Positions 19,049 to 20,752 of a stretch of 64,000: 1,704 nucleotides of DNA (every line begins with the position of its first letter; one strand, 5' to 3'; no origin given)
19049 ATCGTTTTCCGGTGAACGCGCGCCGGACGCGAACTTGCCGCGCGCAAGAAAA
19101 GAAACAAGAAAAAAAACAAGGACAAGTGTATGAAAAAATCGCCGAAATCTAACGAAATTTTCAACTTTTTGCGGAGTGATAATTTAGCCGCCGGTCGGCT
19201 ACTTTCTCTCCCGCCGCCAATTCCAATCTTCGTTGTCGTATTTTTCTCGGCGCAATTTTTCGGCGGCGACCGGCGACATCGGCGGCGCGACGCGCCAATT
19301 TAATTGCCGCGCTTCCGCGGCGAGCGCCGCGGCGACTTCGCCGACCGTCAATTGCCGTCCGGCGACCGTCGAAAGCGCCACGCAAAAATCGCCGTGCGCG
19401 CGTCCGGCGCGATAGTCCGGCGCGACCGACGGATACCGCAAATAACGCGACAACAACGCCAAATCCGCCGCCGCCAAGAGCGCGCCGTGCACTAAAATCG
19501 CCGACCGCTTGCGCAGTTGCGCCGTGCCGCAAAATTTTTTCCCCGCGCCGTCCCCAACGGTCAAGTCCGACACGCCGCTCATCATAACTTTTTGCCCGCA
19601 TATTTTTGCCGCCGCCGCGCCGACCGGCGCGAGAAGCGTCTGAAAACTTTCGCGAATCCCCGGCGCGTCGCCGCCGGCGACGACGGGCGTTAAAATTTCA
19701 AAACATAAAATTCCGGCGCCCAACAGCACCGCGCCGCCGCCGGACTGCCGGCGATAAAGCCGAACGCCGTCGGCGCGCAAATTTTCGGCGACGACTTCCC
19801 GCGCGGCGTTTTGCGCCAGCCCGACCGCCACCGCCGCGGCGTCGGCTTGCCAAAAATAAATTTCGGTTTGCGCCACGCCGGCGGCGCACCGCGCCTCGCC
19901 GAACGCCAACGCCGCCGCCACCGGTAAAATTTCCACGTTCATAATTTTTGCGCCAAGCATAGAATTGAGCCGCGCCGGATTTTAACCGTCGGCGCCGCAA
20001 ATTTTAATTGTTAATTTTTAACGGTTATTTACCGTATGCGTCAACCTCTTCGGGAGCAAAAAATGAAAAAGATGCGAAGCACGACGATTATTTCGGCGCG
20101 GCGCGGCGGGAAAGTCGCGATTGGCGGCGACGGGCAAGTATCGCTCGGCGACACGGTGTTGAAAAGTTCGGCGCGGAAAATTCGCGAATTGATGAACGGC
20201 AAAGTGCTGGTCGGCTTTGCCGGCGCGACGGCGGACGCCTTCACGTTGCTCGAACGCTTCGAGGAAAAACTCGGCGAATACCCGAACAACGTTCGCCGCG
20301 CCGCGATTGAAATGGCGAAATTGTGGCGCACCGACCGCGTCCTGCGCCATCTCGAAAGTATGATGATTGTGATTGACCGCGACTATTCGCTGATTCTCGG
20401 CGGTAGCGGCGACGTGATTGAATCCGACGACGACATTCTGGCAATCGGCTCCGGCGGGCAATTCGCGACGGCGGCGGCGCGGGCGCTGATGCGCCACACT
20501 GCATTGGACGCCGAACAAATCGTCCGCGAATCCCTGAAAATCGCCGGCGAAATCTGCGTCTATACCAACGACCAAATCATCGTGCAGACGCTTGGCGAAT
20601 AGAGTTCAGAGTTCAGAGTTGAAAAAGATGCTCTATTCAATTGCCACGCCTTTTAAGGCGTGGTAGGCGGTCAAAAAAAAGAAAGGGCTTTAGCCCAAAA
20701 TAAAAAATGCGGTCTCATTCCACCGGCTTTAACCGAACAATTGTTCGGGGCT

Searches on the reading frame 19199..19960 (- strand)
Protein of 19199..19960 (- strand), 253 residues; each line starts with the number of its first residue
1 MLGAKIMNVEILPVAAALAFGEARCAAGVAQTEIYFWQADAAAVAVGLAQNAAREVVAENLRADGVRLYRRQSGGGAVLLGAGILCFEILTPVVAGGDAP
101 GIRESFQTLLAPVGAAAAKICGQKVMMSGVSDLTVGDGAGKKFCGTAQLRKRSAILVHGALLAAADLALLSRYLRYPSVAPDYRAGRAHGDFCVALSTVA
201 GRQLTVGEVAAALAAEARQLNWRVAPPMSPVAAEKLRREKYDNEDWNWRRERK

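Call 5: search_protein_families(library=pfam, proteins=[window:19199-19960:-], max_evalue=0.01)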
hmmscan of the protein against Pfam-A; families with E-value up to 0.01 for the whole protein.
window:19199-19960:- (253 aa): 2 families
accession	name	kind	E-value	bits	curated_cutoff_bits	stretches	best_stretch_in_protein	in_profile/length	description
PF21948.1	LplA-B_cat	-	5.7e-31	108.5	27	1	29-216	20-198/200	Lipoyl protein ligase A/B catalytic domain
PF03099.24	BPL_LplA_LipB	-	0.00011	22.5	21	1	59-163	19-130/133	Biotin/lipoate A/B protein ligase family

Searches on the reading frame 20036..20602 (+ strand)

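Call 5: search_protein_families(library=pfam, proteins=[window:20036-20602:+], max_evalue=0.01)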
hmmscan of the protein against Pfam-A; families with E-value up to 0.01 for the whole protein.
window:20036-20602:+ (188 aa): 1 family
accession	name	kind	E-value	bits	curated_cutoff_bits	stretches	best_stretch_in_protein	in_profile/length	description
PF00227.31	Proteasome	-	5.1e-21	75.6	22.4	1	15-184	4-187/189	Proteasome subunit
